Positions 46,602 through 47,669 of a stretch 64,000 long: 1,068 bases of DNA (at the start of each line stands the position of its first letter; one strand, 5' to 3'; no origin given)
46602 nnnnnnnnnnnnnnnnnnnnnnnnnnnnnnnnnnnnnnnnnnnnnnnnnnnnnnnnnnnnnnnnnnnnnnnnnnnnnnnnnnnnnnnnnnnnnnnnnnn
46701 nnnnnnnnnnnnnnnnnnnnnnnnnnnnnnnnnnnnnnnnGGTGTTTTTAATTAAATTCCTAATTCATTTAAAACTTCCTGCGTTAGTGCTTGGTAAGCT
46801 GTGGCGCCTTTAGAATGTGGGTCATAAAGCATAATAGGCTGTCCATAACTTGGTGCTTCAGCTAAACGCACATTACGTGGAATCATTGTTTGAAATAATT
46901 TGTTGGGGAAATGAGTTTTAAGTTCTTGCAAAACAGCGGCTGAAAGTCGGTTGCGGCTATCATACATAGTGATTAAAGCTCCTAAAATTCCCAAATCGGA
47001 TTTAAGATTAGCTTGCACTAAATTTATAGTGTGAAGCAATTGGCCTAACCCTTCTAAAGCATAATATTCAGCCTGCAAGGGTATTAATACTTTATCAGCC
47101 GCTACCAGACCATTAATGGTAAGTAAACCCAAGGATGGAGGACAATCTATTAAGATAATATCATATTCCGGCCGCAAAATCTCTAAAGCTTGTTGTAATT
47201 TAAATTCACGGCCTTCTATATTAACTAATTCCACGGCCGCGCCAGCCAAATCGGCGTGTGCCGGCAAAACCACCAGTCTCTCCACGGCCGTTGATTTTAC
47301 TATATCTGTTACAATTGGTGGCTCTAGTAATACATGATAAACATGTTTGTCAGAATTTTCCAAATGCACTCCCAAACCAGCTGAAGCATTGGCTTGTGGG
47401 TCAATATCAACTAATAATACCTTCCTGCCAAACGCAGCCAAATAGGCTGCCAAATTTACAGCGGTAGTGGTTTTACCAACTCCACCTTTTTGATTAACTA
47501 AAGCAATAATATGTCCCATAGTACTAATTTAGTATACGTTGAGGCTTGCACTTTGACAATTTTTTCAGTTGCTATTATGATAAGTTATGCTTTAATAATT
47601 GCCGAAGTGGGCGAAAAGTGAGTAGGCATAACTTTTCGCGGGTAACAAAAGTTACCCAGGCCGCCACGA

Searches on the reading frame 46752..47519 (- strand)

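Call 10: search_protein_families(library=pfam, proteins=[window:46752-47519:-], max_evalue=0.001)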
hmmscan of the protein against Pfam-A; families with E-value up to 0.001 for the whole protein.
window:46752-47519:- (255 aa): 8 families
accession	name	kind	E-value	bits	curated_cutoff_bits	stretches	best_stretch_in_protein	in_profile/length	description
PF13614.12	AAA_31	-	1.5e-64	217.6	27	1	3-177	2-176/177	AAA domain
PF01656.29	CbiA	-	6.8e-29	100.8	25.4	1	5-229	1-125/125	CobQ/CobB/MinD/ParA nucleotide binding domain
PF06564.18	CBP_BcsQ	-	3e-13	50.3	21.3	1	4-247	3-231/234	Cellulose biosynthesis protein BcsQ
PF09140.17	MipZ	-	3e-12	46.9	20.7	1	3-160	1-141/262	ATPase MipZ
PF10609.15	ParA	-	2.1e-11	44.2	27.1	1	3-249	4-245/246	NUBPL iron-transfer P-loop NTPase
PF00142.24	Fer4_NifH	-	3.5e-09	37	25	1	9-46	6-43/271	4Fe-4S iron sulfur cluster binding proteins, NifH/frxC family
PF02374.21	ArsA_ATPase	-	2.1e-08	34.2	24.3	1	7-59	5-57/305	Anion-transporting ATPase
PF00448.28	SRP54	-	0.00036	20.7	22.7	0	12-42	10-40/196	SRP54-type protein, GTPase domain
